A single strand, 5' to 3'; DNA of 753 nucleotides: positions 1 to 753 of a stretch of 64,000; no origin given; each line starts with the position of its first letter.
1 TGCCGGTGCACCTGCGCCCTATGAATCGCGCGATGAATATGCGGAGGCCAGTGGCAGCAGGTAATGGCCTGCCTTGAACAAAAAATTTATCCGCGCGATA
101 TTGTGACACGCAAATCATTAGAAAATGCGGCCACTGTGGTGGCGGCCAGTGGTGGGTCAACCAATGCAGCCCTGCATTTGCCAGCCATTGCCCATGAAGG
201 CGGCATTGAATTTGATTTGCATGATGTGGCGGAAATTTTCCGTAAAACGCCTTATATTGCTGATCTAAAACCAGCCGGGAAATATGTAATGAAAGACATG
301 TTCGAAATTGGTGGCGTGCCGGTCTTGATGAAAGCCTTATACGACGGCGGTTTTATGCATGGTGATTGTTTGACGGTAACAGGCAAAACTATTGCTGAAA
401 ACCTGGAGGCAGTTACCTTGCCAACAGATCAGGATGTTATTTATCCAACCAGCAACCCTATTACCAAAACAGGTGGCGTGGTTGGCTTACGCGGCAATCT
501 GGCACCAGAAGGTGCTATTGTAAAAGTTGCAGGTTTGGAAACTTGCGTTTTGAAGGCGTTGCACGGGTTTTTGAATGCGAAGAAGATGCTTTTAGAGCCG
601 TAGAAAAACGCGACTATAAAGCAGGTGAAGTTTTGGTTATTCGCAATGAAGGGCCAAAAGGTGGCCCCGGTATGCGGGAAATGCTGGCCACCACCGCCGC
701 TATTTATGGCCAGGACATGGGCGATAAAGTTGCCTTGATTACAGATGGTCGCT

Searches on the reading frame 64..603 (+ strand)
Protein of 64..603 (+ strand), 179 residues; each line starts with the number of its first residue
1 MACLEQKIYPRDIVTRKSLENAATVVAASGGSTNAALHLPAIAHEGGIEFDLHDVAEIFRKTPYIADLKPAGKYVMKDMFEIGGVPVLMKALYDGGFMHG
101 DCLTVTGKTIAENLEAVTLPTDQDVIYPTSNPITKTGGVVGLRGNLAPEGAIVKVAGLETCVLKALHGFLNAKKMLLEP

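Call 63: search_protein_families(library=pfam, proteins=[window:64-603:+], max_evalue=0.000001)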
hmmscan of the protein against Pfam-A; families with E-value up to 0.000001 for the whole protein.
window:64-603:+ (179 aa): 2 families
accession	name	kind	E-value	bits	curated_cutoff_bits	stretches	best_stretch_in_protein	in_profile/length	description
PF00920.27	ILVD_EDD_N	-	2.4e-41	142.4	27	1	2-113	205-316/316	Dihydroxy-acid/6-phosphogluconate dehydratase N-terminal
PF24877.1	ILV_EDD_C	-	1.2e-08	35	27.7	1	124-161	1-38/191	Dihydroxy-acid/6-phosphogluconate dehydratase C-terminal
